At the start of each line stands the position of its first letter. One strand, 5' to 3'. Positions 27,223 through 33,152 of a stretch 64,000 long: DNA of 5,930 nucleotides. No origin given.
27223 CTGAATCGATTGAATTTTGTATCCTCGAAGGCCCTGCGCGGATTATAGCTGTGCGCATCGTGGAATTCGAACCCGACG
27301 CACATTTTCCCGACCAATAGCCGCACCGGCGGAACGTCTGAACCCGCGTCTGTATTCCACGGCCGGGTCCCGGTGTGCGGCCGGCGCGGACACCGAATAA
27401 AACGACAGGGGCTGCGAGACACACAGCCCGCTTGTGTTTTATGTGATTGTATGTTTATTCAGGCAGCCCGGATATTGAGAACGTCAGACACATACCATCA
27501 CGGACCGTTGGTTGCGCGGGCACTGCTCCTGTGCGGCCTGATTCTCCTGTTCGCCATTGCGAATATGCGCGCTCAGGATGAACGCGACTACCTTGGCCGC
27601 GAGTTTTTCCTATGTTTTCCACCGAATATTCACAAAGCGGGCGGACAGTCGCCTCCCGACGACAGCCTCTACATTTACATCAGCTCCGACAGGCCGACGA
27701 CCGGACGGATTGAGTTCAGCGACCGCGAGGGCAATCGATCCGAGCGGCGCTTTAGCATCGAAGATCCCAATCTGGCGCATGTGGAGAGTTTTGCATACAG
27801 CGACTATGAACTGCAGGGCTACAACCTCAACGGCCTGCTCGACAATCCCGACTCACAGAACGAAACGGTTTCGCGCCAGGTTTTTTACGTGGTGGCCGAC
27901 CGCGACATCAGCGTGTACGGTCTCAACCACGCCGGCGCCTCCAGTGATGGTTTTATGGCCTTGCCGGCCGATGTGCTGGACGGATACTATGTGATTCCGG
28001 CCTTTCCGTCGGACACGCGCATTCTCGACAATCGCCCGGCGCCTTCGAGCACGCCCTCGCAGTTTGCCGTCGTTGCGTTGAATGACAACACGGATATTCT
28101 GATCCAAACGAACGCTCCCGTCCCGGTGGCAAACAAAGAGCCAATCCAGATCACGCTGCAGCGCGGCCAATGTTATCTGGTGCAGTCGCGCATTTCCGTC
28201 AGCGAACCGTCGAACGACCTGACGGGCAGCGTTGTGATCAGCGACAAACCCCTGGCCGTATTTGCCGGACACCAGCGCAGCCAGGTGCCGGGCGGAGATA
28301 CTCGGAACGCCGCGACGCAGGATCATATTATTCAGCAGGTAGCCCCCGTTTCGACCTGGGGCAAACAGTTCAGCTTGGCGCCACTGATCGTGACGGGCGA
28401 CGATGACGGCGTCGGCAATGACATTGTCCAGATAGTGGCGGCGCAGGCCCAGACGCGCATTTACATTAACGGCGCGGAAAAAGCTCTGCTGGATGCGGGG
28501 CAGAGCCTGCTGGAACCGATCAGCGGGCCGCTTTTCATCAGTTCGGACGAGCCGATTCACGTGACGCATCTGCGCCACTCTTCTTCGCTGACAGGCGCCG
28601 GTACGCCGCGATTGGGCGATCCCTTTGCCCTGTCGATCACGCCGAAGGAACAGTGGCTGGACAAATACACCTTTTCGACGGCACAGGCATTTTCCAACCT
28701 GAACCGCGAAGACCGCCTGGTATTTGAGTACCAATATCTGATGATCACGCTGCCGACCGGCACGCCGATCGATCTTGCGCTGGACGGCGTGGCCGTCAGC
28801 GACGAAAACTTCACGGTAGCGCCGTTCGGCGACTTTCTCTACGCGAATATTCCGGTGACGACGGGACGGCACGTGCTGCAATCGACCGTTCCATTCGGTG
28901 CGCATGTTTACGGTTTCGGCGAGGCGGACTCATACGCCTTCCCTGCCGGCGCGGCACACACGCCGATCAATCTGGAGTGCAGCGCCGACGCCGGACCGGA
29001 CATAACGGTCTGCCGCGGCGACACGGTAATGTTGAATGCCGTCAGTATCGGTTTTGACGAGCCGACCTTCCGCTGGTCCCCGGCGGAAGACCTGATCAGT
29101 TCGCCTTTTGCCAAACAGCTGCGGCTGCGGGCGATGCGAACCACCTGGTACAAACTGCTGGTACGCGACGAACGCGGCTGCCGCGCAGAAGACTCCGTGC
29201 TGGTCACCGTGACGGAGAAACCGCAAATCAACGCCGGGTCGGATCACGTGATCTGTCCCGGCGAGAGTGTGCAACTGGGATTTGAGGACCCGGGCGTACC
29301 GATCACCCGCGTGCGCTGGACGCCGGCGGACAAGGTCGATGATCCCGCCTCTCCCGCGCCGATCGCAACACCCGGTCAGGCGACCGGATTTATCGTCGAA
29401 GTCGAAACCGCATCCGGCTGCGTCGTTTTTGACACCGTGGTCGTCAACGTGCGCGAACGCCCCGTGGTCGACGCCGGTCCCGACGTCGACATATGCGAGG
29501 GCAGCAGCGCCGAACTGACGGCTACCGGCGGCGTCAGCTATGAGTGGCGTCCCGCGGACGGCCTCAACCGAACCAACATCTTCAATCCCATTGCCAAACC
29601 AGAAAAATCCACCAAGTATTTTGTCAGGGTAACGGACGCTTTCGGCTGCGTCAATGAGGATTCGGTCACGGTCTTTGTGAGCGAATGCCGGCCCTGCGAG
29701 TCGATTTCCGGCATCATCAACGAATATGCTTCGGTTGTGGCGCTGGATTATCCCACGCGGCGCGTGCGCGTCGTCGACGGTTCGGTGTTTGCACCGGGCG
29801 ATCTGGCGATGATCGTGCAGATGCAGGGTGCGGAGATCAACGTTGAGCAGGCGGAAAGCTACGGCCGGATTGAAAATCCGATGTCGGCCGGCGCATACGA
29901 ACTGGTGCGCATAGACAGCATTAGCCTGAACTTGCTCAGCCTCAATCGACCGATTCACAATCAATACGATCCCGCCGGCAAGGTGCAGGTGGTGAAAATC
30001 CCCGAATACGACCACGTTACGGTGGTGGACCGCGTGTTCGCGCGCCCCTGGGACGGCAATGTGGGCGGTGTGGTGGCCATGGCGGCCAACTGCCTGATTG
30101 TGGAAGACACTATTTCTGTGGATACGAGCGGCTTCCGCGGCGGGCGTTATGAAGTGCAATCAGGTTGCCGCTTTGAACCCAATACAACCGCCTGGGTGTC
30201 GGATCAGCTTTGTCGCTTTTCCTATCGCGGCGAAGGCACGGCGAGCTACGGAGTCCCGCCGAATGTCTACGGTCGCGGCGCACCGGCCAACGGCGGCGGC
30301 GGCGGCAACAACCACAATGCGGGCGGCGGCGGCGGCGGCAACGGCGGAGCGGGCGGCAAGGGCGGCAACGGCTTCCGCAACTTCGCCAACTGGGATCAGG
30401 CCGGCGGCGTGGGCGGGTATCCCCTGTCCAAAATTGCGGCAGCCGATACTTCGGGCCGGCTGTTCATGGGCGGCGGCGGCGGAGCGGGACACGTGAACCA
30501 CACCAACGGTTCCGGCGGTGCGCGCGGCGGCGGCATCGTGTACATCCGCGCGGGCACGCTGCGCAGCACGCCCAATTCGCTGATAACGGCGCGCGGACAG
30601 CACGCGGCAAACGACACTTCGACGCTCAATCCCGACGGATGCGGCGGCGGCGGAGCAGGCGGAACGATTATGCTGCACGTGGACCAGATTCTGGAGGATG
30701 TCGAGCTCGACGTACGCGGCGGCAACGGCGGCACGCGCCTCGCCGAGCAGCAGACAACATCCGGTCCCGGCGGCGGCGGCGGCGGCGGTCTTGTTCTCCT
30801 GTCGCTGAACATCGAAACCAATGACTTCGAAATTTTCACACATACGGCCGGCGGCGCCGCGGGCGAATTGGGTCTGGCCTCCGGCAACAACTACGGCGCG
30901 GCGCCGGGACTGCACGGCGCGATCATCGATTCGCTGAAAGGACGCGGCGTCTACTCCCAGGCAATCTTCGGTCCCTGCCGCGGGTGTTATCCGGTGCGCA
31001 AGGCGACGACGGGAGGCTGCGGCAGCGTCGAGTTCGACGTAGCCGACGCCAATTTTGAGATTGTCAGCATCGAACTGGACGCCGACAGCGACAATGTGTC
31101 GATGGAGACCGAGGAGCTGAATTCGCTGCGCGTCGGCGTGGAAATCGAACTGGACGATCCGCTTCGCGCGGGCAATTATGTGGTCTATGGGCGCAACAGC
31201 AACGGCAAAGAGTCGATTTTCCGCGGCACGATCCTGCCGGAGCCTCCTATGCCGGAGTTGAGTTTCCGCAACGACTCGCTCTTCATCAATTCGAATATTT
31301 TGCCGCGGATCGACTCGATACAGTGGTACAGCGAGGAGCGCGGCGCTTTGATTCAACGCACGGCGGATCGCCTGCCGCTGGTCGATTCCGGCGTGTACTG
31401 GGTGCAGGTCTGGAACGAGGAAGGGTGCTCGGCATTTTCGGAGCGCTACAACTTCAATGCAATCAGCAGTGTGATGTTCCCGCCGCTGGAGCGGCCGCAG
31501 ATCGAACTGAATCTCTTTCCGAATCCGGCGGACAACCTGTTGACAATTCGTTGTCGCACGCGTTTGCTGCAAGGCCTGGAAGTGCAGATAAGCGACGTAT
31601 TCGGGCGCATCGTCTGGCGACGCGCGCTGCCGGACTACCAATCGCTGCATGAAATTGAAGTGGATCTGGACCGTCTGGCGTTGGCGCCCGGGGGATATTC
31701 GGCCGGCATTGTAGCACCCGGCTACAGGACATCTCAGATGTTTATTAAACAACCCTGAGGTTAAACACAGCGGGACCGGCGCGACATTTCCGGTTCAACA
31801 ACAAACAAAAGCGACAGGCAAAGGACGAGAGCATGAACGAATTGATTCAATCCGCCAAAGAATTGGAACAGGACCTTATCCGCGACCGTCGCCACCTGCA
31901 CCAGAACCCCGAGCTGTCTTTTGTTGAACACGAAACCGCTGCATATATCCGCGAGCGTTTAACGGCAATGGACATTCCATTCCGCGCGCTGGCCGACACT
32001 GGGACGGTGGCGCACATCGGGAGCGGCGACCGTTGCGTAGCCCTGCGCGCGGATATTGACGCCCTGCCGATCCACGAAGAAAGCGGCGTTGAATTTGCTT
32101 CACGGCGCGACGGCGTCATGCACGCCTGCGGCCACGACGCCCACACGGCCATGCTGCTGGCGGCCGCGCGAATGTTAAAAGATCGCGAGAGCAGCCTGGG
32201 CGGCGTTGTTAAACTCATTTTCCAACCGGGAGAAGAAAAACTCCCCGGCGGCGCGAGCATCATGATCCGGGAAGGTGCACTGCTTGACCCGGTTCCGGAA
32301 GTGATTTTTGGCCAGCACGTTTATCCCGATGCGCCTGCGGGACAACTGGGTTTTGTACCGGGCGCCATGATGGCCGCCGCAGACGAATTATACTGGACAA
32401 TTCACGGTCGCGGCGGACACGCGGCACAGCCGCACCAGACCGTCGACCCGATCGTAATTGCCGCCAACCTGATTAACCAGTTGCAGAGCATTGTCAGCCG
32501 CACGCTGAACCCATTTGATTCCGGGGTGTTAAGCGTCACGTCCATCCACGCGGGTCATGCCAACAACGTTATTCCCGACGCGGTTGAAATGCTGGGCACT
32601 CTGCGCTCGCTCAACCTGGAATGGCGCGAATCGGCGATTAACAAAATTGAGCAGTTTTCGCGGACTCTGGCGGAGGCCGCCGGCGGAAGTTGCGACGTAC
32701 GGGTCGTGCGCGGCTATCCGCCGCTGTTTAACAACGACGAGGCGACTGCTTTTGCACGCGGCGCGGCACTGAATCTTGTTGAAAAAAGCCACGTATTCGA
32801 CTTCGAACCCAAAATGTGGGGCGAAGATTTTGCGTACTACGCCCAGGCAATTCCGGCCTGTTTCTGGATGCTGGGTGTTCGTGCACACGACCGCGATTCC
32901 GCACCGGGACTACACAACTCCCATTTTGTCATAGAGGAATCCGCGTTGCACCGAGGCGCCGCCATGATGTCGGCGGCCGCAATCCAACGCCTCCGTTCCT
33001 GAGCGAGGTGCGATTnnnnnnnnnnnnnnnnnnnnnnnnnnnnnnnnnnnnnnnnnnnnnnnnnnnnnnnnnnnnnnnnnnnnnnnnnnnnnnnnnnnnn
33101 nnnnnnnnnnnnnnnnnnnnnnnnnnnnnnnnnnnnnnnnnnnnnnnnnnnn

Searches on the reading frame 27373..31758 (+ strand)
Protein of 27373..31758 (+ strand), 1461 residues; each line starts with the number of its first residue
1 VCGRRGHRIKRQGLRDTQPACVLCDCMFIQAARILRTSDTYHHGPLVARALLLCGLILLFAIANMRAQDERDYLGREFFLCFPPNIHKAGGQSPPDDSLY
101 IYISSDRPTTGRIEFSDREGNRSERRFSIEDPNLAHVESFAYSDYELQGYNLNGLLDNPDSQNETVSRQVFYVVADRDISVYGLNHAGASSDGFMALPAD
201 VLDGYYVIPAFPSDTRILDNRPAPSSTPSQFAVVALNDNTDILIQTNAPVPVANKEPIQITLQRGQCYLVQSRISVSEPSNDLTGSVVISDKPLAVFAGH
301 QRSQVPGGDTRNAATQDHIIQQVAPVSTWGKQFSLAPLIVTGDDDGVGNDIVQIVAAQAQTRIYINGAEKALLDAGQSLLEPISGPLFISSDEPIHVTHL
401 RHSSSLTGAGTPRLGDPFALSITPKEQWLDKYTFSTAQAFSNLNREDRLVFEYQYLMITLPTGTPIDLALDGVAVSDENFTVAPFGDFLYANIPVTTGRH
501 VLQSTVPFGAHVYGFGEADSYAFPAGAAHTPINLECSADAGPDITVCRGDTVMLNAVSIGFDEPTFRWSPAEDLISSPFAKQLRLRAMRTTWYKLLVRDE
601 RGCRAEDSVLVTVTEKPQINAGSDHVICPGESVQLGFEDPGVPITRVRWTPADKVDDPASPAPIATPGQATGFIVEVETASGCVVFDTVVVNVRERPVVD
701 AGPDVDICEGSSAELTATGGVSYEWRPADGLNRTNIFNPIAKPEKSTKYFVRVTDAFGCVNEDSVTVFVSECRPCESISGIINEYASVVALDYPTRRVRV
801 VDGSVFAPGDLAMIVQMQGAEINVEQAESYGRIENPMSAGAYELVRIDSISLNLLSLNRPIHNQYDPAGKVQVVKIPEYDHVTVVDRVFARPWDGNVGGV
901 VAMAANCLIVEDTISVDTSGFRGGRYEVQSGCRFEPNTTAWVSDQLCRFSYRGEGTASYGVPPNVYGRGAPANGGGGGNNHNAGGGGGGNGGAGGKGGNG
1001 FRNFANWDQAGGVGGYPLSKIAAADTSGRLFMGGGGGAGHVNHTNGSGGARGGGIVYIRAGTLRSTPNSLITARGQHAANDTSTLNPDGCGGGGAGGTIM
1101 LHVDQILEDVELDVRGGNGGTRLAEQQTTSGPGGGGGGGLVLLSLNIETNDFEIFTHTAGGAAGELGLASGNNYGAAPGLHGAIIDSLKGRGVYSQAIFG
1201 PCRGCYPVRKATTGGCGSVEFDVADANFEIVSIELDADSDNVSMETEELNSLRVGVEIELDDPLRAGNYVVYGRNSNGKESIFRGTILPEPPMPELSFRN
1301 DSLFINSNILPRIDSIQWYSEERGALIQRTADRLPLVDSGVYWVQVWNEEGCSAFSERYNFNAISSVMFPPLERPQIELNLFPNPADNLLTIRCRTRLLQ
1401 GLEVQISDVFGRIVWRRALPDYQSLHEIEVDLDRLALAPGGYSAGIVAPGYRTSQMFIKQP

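Call 47: search_protein_families(library=pfam, proteins=[window:27373-31758:+], max_evalue=0.00001)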
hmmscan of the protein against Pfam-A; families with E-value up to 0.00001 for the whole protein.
window:27373-31758:+ (1461 aa): 2 families
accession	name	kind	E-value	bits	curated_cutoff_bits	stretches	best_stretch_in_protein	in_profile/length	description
PF17517.7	IgGFc_binding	-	2.7e-57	194.8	25.6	1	192-514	1-297/297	IgGFc binding protein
PF19081.6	Ig_7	-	1.5e-10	41.7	27.3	0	697-768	4-81/84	Ig-like domain CHU_C associated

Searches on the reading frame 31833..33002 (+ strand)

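Call 47: search_protein_families(library=pfam, proteins=[window:31833-33002:+], max_evalue=0.00001)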
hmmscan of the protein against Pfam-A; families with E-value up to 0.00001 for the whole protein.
window:31833-33002:+ (389 aa): 2 families
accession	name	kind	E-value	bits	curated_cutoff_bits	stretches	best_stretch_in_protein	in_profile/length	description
PF01546.33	Peptidase_M20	-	2.1e-40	139.3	24.6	1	70-383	1-204/206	Peptidase family M20/M25/M40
PF07687.19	M20_dimer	-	2e-14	53.9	21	1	189-280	12-103/107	Peptidase dimerisation domain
